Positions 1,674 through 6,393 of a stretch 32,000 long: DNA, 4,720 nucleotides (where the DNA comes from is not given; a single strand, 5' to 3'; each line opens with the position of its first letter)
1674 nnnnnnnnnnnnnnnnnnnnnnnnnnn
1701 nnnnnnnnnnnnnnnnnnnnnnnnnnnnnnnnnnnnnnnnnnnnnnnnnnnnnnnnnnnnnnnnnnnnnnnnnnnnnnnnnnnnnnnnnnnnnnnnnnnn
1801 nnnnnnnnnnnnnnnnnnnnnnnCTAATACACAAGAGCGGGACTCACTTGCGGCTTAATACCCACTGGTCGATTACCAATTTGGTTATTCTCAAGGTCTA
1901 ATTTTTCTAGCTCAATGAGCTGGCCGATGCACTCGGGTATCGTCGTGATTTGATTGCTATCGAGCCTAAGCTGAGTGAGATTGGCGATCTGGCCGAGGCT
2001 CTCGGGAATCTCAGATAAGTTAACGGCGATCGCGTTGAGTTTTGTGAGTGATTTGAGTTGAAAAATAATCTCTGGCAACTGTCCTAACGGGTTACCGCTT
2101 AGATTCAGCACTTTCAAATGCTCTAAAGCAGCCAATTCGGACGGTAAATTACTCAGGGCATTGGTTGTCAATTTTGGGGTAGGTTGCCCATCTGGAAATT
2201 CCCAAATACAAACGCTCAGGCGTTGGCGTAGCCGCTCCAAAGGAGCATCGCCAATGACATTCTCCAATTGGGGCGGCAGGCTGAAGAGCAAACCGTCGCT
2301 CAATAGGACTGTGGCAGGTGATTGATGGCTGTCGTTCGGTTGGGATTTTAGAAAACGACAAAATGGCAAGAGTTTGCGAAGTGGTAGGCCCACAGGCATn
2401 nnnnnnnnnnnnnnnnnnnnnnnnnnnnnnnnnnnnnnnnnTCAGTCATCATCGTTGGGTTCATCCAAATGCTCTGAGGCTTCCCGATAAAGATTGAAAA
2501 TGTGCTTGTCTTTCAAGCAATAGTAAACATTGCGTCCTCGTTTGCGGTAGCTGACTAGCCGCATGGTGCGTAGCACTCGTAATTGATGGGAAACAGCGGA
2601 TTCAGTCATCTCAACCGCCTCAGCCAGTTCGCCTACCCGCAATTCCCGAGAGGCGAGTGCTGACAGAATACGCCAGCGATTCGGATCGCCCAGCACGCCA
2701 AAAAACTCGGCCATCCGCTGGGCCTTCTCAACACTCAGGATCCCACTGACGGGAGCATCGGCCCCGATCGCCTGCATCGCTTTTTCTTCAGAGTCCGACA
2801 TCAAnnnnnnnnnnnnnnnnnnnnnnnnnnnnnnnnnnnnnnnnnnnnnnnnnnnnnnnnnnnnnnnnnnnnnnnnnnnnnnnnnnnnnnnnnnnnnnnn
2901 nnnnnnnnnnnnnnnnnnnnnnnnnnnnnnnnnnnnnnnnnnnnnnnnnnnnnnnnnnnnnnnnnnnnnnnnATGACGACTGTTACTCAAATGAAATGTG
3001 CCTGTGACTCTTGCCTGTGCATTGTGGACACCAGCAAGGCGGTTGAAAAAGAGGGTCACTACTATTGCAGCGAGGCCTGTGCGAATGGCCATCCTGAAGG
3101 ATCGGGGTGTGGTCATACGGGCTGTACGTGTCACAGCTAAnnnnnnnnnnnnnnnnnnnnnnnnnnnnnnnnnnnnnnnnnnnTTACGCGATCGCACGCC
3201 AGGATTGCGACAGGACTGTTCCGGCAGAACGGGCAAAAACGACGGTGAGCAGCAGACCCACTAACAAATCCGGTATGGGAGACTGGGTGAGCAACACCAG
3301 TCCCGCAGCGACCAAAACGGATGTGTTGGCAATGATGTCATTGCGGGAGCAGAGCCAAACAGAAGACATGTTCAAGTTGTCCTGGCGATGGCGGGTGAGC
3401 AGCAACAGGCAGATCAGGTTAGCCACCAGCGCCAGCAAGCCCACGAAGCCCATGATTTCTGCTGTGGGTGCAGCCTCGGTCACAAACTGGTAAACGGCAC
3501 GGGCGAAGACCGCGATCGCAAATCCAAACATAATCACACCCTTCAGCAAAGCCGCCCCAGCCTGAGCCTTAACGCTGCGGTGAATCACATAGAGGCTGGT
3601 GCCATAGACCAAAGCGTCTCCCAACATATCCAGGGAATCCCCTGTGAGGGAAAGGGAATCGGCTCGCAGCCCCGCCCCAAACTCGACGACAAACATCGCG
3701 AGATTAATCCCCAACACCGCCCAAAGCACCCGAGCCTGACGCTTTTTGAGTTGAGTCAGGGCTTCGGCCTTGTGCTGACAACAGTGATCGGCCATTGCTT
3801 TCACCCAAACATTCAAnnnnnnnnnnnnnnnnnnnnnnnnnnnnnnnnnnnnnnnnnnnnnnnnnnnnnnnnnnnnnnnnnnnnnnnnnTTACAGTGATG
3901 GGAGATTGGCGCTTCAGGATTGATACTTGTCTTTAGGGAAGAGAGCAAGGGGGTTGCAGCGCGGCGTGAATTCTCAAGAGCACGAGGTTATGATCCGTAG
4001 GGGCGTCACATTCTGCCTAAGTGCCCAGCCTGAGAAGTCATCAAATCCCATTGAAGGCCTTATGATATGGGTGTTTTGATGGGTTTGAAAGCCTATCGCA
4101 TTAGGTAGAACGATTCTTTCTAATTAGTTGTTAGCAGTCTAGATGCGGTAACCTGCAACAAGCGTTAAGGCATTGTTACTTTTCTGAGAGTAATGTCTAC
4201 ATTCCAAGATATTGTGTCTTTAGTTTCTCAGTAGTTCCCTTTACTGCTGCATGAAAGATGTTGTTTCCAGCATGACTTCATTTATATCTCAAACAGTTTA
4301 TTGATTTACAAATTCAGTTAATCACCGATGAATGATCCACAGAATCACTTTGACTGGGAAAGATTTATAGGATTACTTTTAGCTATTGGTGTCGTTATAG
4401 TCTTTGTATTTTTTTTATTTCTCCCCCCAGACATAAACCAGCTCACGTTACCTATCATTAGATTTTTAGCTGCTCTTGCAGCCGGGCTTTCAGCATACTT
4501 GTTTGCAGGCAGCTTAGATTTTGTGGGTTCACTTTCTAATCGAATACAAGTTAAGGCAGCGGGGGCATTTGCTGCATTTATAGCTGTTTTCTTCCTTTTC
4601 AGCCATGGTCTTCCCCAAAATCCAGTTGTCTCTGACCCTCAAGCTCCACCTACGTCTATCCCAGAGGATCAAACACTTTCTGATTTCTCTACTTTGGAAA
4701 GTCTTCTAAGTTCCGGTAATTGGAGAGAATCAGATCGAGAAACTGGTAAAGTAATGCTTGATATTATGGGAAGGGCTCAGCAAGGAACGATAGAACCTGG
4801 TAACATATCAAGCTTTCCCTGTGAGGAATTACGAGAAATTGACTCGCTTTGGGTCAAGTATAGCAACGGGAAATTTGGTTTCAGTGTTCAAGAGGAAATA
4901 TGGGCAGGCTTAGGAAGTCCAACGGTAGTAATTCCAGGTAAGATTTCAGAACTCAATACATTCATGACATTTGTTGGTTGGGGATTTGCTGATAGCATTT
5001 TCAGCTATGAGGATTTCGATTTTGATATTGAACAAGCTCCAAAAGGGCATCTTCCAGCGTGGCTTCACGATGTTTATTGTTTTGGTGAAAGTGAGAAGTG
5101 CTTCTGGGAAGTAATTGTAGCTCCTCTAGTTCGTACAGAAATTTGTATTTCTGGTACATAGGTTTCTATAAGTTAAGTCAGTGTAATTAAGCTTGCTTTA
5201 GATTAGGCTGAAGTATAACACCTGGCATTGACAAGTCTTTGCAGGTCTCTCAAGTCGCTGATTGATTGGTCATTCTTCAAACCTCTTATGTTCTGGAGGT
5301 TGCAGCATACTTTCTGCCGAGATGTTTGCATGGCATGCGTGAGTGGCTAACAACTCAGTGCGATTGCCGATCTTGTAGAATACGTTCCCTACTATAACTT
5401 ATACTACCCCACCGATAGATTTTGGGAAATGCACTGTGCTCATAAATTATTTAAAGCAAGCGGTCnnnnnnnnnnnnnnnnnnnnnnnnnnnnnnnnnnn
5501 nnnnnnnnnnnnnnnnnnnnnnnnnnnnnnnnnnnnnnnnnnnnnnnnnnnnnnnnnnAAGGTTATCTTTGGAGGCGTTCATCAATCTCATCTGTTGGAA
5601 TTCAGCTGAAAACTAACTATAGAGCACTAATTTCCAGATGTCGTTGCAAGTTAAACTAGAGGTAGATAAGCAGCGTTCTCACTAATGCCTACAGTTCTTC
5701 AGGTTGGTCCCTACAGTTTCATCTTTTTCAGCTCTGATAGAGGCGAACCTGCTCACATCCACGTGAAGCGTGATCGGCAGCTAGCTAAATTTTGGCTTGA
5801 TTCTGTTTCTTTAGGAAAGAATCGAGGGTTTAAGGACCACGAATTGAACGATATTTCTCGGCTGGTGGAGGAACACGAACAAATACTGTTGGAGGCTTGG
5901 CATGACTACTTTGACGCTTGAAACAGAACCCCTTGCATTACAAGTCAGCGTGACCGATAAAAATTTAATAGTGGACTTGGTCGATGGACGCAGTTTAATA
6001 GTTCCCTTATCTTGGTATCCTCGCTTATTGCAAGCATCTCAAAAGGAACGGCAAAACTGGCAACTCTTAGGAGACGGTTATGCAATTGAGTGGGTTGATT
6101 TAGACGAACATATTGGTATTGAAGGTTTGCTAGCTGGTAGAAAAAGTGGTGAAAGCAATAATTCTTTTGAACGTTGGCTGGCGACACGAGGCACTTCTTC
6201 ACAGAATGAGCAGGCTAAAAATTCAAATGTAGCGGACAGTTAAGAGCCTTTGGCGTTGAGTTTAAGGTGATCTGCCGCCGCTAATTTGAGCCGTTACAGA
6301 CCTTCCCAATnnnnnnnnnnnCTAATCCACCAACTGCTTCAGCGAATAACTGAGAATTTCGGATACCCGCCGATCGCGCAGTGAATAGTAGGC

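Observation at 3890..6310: A second attC-bearing island splits a probable ArsR-sensor / CDF-transporter pair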

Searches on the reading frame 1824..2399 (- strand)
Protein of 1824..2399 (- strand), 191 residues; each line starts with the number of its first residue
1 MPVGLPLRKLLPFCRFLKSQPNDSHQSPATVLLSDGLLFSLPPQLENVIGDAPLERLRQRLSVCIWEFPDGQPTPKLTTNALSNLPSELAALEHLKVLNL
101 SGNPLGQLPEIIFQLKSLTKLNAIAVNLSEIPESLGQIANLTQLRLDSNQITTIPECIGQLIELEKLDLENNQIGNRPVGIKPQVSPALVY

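Call 9: search_protein_families(library=pfam, proteins=[window:1824-2399:-], max_evalue=0.01)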
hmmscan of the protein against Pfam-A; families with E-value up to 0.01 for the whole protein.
window:1824-2399:- (191 aa): 6 families
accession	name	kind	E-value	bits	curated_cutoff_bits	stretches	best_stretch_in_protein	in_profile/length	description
PF23598.1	LRR_14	-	5.3e-12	45.6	40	1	88-170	42-122/353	Leucine-rich repeat region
PF13855.12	LRR_8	-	9.7e-12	44.9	27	2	134-174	19-61/61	Leucine rich repeat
PF12799.13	LRR_4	-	7.1e-11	42.4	27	3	140-175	2-37/44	Leucine Rich repeats (2 copies)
PF00560.39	LRR_1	-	2.4e-08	33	20.6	0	94-115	1-23/23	Leucine Rich Repeat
PF13516.12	LRR_6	-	0.00033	20.9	23.4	0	93-106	3-16/24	Leucine Rich repeat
PF23211.1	LRR_LRWD1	-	0.0062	16.7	28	0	94-173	17-97/190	Leucine-rich repeat and WD repeat-containing protein 1, LRR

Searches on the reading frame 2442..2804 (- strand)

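Call 9: search_protein_families(library=pfam, proteins=[window:2442-2804:-], max_evalue=0.01)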
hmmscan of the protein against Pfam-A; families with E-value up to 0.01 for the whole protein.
window:2442-2804:- (120 aa): 12 families
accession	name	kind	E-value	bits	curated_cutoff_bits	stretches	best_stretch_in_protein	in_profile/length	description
PF01022.26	HTH_5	-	1.7e-16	60.2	22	1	40-86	1-47/47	Bacterial regulatory protein, arsR family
PF12840.13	HTH_20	-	2.6e-07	31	27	1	38-79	1-43/51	Helix-turn-helix domain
PF12802.13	MarR_2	-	3.9e-06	27.4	27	1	41-87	5-53/61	MarR family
PF25212.1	HVO_A0114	-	9.1e-06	25.8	27.6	1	29-93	11-75/84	HVO_A0114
PF25213.1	HVO_A0261_N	-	0.00072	19.8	35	1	41-87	11-57/86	HVO_A0261 N-terminal domain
PF24038.1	DUF7347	-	0.00092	19.8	27.6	1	32-70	2-43/77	Domain of unknown function (DUF7347)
PF09339.16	HTH_IclR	-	0.0015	18.7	22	1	46-86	8-50/52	IclR helix-turn-helix domain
PF24035.1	DUF7344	-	0.0018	19.1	27.8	0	35-74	1-40/76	Domain of unknown function (DUF7344)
PF01638.23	HxlR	-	0.0053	17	20.8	1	43-97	5-65/91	HxlR-like helix-turn-helix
PF13601.12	HTH_34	-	0.0061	17.1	27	1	44-89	3-49/80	Winged helix DNA-binding domain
PF13412.12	HTH_24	-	0.0081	16.2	21.9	0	40-79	2-42/48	Winged helix-turn-helix DNA-binding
PF21476.4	PF0610-like_N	-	0.0094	16.6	33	0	43-76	3-36/50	PF0610-like, N-terminal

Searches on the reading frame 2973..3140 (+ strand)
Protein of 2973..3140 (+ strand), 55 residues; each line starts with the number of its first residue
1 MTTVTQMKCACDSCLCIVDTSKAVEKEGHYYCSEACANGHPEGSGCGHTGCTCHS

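Call 9: search_protein_families(library=pfam, proteins=[window:2973-3140:+], max_evalue=0.01)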
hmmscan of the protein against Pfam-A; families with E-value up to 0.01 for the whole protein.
window:2973-3140:+ (55 aa): 1 family
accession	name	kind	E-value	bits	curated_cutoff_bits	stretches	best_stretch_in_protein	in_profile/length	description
PF02069.22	Metallothio_Pro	-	4.5e-27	94.4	33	1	3-53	1-51/51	Prokaryotic metallothionein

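Call 16: find_encoding_contigs(protein=window:2973-3140:+, flank=10000, max_places=6)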
Protein window:2973-3140:+ (55 aa): no gene with exactly this product is on record in the collection.

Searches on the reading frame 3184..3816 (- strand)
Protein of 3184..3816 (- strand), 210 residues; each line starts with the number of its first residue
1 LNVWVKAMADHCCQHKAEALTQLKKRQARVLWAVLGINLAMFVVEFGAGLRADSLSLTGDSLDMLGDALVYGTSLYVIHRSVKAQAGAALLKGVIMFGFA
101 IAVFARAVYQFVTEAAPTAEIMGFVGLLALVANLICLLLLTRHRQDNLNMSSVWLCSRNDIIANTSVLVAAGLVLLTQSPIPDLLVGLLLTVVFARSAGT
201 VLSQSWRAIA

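Call 9: search_protein_families(library=pfam, proteins=[window:3184-3816:-], max_evalue=0.01)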
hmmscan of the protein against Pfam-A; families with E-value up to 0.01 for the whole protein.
window:3184-3816:- (210 aa): 1 family
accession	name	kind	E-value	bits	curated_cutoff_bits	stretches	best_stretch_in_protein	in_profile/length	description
PF01545.26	Cation_efflux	-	1.1e-15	58.4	26.6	1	31-207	1-195/198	Cation efflux family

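Call 12: find_encoding_contigs(protein=window:3184-3816:-, flank=10000, max_places=6)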
Protein window:3184-3816:- (210 aa): no gene with exactly this product is on record in the collection.

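Call 14: find_encoding_contigs(protein=window:3184-3795:-, flank=10000, max_places=6)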
Protein window:3184-3795:- (203 aa): no gene with exactly this product is on record in the collection.

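Call 17: find_related_loci(query=window:3184-3795:-, collection=genome_contigs, flank=10000)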
Query window:3184-3795:- (203 aa) in genome_contigs; peptide patterns used: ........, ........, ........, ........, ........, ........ (x = any residue, [..] = any of these).
177 stretches matched a pattern; 88 encode a relative of the query (tblastn E <= 1e-3); the best 80 are kept; 80 distinct loci.
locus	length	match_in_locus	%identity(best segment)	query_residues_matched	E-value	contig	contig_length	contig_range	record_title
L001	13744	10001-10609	96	1-203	2e-127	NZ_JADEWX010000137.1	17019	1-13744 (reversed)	Nodosilinea sp. LEGE 07088 NODE_248_length_17019_cov_42.22, whole genome shotgun sequence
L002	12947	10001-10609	96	1-203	1e-125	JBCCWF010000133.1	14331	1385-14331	MAG: Cyanobacteria bacterium P01_E01_bin.6 k141_886202_length_14331_cov_21.9710, whole genome shotgun sequence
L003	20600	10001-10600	92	1-200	4e-120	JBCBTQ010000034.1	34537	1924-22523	MAG: Cyanobacteria bacterium J06639_14 NODE_34_length_34537_cov_21.292571, whole genome shotgun sequence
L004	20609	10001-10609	94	1-203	8e-117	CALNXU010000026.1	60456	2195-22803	MAG: Merismopediaceae cyanobacterium isolate HOU_bin.0034 genome assembly, contig: contig_13360, whole genome shotgun se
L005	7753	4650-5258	91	1-203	1e-114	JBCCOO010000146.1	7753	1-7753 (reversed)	MAG: Cyanobacteria bacterium P01_D01_bin.105 k141_1459559_length_7753_cov_54.9922, whole genome shotgun sequence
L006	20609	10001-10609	93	1-203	6e-115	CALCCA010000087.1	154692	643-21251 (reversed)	MAG TPA_asm: uncultured Halomicronema sp. isolate SRR3401481_bin.65_CONCOCT_v1.1_MAG genome assembly, contig: ERZ1740060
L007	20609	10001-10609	92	1-203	1e-114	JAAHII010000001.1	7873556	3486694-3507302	MAG: Leptolyngbya sp. SIOISBB ISBB_NODE_1, whole genome shotgun sequence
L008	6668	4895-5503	91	1-203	8e-113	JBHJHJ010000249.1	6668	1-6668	MAG: Elainellaceae cyanobacterium isolate sb_S12C1138 S12Ck141_309201, whole genome shotgun sequence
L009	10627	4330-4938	93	1-203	2e-110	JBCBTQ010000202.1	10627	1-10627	MAG: Cyanobacteria bacterium J06639_14 NODE_202_length_10627_cov_22.791469, whole genome shotgun sequence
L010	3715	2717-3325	93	1-203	6e-111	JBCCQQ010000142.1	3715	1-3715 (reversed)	MAG: Cyanobacteria bacterium P01_D01_bin.156 k141_2397344_length_3715_cov_29.8282, whole genome shotgun sequence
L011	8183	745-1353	89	1-203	2e-107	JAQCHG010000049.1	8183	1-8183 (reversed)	MAG: Cyanobacteriota bacterium isolate casp40-mb.232 NODE_20499_length_8183_cov_0.049975, whole genome shotgun sequence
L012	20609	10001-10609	92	1-203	2e-107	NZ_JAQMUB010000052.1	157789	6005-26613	Oscillatoria sp. CS-180 k141_8568, whole genome shotgun sequence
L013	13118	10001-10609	92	1-203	1e-105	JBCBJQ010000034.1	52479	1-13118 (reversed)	MAG: Cyanobacteria bacterium J06626_4 NODE_34_length_52479_cov_10.555227, whole genome shotgun sequence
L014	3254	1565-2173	92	1-203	1e-107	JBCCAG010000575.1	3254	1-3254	MAG: Cyanobacteria bacterium P01_A01_bin.135 k141_1070784_length_3254_cov_87.0951, whole genome shotgun sequence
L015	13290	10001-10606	83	1-202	4e-101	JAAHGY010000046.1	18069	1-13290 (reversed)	MAG: Cyanothece sp. SIO2G6 2G6_NODE_46, whole genome shotgun sequence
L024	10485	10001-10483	89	1-161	4e-93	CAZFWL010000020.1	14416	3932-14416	MAG TPA_asm: uncultured Halomicronema sp. isolate SRP135972_co1_221 genome assembly, contig: NODE_5073_length_14416_cov_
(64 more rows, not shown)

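Call 46: search_protein_families(library=ncbifam, proteins=[L005:2953-3840:+], max_evalue=1)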
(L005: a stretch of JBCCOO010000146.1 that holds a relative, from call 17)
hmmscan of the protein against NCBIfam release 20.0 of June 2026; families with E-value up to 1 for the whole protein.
L005:2953-3840:+ (295 aa): 10 families
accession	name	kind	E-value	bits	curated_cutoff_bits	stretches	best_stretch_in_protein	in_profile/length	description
NF040815.2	recomb_XerA_Arch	equivalog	1.4e-41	142.8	220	1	14-284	7-260/263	site-specific tyrosine recombinase/integron integrase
TIGR02224.1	recomb_XerC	equivalog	1.8e-37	129.3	335.15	1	18-290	12-289/295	tyrosine recombinase XerC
TIGR02225.1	recomb_XerD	equivalog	2.2e-33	115.9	329.6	1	17-289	11-285/290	site-specific tyrosine recombinase XerD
NF001399.0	PRK00283.1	subfamily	2.5e-32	112.3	279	1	16-289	19-294/300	tyrosine recombinase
NF003462.0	PRK05084.1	equivalog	5.4e-20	71.4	267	1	131-286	195-352/360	tyrosine recombinase XerS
NF002331.0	PRK01287.1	subfamily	5.3e-18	65.1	371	1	59-287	93-321/365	site-specific tyrosine recombinase XerC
TIGR02249.1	integrase_gron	subfamily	6.5e-18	65.1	265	2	14-192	9-178/315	integron integrase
NF011946.0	PRK15417.1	equivalog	5.5e-08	32.4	435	2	132-192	132-193/337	integron integrase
NF040693.1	recomb_GmtY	equivalog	1.9e-05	24.1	340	1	76-164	157-251/441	gamma-mobile-trio recombinase GmtY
NF007371.0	PRK09871.1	subfamily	4.1e-05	23.2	222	1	113-281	5-177/198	tyrosine-type DNA invertase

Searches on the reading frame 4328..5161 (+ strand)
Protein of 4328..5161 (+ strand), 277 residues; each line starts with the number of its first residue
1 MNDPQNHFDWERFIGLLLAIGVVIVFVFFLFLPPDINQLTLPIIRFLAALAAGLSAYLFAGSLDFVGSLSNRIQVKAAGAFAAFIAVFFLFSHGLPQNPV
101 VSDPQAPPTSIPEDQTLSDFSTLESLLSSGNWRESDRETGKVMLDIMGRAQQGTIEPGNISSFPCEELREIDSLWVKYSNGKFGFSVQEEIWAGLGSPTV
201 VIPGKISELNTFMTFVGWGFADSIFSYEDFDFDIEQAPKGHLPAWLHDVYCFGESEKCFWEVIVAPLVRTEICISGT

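Call 9: search_protein_families(library=pfam, proteins=[window:4328-5161:+], max_evalue=0.01)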
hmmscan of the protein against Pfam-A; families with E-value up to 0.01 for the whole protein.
window:4328-5161:+ (277 aa): 2 families
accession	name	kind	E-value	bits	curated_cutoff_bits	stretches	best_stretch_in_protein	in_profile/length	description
PF05419.17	GUN4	-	1e-34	120.1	29.2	1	116-245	4-125/141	GUN4-like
PF25592.1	DUF7937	-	0.0085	15.4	31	0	12-94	143-226/402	Domain of unknown function (DUF7937)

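Call 15: find_encoding_contigs(protein=window:4328-5161:+, flank=10000, max_places=6)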
Protein window:4328-5161:+ (277 aa): no gene with exactly this product is on record in the collection.

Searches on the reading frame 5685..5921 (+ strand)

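Call 9: search_protein_families(library=pfam, proteins=[window:5685-5921:+], max_evalue=0.01)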
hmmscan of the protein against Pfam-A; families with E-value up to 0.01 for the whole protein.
window:5685-5921:+ (78 aa): 1 family
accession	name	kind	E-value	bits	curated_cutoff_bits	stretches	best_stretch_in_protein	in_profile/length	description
PF13711.11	DUF4160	-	1.1e-16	61.3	23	1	10-73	2-65/65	Domain of unknown function (DUF4160)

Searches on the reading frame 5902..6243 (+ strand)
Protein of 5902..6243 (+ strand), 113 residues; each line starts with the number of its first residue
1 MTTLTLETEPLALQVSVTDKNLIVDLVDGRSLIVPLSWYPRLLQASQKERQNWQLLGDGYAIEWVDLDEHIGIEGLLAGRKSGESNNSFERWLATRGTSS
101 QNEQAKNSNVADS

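Call 9: search_protein_families(library=pfam, proteins=[window:5902-6243:+], max_evalue=0.01)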
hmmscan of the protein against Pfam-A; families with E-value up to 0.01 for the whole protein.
window:5902-6243:+ (113 aa): 1 family
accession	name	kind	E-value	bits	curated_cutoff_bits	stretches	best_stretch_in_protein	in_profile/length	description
PF10387.14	DUF2442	-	1.1e-18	67.6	23.9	1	14-81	3-71/72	Protein of unknown function (DUF2442)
